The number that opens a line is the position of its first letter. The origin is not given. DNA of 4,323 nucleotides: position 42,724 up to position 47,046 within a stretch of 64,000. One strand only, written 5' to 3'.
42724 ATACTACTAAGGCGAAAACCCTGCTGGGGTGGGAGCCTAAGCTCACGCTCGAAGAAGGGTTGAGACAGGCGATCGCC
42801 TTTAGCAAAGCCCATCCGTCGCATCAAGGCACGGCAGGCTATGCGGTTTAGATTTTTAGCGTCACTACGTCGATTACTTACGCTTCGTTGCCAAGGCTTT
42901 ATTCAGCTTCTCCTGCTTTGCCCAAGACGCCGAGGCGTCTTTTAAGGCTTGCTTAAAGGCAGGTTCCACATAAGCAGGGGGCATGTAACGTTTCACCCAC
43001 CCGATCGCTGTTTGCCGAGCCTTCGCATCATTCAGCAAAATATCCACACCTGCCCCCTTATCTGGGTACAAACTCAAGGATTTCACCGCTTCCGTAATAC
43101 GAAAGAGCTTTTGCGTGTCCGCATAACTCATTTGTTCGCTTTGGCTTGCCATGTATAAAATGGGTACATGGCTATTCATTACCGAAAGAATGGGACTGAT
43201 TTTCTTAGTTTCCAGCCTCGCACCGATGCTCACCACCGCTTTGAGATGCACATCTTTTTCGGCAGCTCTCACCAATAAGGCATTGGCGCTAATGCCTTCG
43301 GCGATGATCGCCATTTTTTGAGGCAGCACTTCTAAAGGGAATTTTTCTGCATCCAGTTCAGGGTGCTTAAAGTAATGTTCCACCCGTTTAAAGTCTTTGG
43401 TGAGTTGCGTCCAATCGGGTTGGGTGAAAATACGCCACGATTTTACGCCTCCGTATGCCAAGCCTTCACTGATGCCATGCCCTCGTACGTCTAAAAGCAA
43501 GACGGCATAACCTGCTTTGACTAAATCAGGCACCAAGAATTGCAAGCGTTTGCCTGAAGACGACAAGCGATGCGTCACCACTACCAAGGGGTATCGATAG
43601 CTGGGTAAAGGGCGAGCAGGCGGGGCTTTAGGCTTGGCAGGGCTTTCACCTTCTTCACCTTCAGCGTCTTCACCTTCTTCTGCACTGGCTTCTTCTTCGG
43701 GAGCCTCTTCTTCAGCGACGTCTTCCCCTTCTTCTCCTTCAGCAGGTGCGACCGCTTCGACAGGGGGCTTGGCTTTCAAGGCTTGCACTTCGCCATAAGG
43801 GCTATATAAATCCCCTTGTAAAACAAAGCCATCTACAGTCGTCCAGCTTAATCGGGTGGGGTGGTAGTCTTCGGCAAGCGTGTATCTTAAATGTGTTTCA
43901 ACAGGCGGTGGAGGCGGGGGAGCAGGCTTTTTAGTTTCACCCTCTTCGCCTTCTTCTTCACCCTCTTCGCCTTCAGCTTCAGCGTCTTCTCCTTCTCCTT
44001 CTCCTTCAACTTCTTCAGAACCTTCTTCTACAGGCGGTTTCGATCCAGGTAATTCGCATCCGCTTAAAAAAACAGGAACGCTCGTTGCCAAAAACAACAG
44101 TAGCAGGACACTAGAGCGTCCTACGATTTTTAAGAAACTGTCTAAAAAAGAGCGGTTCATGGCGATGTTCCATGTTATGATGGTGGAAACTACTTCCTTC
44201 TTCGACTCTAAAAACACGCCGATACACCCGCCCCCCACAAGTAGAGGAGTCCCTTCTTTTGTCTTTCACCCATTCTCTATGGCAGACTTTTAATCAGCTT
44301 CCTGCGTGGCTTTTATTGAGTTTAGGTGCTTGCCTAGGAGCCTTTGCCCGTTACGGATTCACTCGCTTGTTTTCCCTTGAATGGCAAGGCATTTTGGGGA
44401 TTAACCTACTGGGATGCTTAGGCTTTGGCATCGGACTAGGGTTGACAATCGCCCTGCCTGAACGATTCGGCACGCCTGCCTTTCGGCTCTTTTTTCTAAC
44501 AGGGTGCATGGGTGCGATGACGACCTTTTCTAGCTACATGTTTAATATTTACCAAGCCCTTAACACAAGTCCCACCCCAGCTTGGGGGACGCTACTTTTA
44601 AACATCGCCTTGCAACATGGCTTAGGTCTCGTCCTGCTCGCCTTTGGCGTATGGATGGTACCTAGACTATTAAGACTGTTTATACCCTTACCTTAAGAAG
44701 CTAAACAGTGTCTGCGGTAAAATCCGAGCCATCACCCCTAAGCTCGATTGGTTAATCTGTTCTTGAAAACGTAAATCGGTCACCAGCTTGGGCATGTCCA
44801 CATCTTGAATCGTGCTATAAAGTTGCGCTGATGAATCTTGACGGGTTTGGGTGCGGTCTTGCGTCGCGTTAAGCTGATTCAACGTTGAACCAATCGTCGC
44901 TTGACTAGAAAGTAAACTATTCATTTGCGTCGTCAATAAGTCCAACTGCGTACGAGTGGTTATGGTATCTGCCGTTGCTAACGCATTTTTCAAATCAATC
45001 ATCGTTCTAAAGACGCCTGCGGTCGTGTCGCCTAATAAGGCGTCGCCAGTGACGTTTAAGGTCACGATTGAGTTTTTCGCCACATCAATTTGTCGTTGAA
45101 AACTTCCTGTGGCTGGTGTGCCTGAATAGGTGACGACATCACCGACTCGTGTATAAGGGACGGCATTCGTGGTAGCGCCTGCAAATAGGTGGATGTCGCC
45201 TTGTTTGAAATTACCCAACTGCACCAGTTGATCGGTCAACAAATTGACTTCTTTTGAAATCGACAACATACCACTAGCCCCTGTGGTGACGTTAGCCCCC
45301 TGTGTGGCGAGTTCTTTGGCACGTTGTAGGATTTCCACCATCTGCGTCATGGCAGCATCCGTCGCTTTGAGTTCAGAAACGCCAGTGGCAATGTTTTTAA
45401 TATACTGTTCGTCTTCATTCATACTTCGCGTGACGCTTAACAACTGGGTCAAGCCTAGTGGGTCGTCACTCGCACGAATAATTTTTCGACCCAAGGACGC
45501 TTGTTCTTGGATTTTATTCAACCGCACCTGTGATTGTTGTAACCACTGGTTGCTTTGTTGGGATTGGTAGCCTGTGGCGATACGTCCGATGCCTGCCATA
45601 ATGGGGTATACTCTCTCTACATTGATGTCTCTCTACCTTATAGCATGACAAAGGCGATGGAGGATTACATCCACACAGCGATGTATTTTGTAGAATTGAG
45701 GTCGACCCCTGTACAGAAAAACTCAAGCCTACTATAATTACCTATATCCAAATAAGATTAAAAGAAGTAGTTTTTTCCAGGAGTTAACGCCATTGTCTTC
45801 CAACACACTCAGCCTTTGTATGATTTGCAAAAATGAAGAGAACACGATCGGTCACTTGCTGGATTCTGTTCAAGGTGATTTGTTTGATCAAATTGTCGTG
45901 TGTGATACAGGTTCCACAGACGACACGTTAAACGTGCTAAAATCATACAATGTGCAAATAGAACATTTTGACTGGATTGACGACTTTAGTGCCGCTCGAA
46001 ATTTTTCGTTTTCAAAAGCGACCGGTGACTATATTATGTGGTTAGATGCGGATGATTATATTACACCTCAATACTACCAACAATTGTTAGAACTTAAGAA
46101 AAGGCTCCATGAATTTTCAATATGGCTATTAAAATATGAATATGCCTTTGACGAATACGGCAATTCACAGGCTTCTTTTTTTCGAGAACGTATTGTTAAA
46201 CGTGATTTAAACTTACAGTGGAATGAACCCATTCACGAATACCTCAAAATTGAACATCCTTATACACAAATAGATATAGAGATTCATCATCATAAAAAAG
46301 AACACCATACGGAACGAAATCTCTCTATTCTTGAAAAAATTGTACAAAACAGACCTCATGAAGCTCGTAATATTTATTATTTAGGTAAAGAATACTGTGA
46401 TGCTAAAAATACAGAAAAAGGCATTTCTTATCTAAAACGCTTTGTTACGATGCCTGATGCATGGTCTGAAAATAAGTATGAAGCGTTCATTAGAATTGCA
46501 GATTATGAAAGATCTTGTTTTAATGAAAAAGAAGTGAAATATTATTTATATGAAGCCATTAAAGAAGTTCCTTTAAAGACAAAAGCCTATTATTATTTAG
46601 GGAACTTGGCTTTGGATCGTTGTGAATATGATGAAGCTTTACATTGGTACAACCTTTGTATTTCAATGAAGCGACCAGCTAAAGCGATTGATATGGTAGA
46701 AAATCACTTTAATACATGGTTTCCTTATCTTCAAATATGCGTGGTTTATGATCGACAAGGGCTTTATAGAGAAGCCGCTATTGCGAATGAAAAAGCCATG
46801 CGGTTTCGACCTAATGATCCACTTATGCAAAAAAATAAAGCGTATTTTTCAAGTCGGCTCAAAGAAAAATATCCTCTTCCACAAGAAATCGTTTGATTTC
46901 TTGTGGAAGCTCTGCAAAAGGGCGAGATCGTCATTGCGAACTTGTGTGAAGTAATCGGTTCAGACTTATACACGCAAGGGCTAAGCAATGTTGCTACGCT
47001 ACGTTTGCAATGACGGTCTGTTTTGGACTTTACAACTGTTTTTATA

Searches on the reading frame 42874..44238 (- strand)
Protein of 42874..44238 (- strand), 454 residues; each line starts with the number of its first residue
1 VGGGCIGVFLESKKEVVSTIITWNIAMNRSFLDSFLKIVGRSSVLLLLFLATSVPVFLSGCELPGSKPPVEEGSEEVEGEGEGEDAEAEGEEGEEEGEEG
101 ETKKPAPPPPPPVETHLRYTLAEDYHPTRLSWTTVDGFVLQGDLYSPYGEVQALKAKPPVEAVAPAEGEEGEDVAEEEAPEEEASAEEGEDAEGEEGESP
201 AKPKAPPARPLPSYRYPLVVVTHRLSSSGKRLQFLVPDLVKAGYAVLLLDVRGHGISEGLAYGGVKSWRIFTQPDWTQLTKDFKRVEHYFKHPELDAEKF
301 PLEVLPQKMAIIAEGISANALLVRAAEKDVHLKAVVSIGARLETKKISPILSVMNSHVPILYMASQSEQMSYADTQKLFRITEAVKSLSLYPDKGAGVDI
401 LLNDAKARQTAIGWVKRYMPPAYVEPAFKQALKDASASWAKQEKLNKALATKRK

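Call 27: search_protein_families(library=pfam, proteins=[window:42874-44238:-], max_evalue=0.01)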
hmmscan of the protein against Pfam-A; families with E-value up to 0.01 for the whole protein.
window:42874-44238:- (454 aa): 3 families
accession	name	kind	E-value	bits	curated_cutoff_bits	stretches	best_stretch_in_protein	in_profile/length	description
PF12146.15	Hydrolase_4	-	1.8e-08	34.4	27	1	218-285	6-64/239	Serine aminopeptidase, S33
PF02129.25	Peptidase_S15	-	0.0038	17.4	23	0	186-261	46-69/262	X-Pro dipeptidyl-peptidase (S15 family)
PF00561.26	Abhydrolase_1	-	0.0049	17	25.8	1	234-261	18-45/245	alpha/beta hydrolase fold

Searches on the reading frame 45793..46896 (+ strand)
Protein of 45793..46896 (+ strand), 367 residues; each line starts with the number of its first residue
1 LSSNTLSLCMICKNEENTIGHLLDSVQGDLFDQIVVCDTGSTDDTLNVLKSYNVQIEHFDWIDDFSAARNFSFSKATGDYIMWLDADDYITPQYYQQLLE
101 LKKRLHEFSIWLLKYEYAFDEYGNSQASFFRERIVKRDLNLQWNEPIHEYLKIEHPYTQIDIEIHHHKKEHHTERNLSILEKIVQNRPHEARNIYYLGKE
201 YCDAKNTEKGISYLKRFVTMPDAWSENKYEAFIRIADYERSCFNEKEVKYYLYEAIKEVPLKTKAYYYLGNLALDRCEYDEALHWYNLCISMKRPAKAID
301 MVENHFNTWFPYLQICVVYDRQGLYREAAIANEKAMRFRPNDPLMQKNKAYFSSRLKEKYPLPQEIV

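Call 27: search_protein_families(library=pfam, proteins=[window:45793-46896:+], max_evalue=0.01)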
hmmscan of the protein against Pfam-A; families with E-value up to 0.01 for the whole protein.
window:45793-46896:+ (367 aa): 8 families
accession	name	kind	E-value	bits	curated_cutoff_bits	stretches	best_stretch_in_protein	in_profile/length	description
PF00535.33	Glycos_transf_2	-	6.2e-23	82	23.3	1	7-143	1-145/168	Glycosyl transferase family 2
PF10111.15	Glyco_tranf_2_2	-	5.4e-10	39.6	27.3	1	31-103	29-107/276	Glycosyltransferase like family 2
PF07719.23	TPR_2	-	1.3e-05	25.4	27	1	264-291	2-29/34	Tetratricopeptide repeat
PF13704.12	Glyco_tranf_2_4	-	8.7e-05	23.4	27.5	1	13-91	1-85/98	Glycosyl transferase family 2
PF25063.1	ARM_TT21_C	-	0.00021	21.7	35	1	162-292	27-158/209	Tetratricopeptide repeat protein 21 C-terminal ARM domain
PF14559.12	TPR_19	-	0.0027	18.5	25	0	250-284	12-46/68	Tetratricopeptide repeat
PF00515.34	TPR_1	-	0.0036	17.5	27.8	1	264-291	2-29/34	Tetratricopeptide repeat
PF13432.12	TPR_16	-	0.0044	17.9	32.7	0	254-287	22-55/65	Tetratricopeptide repeat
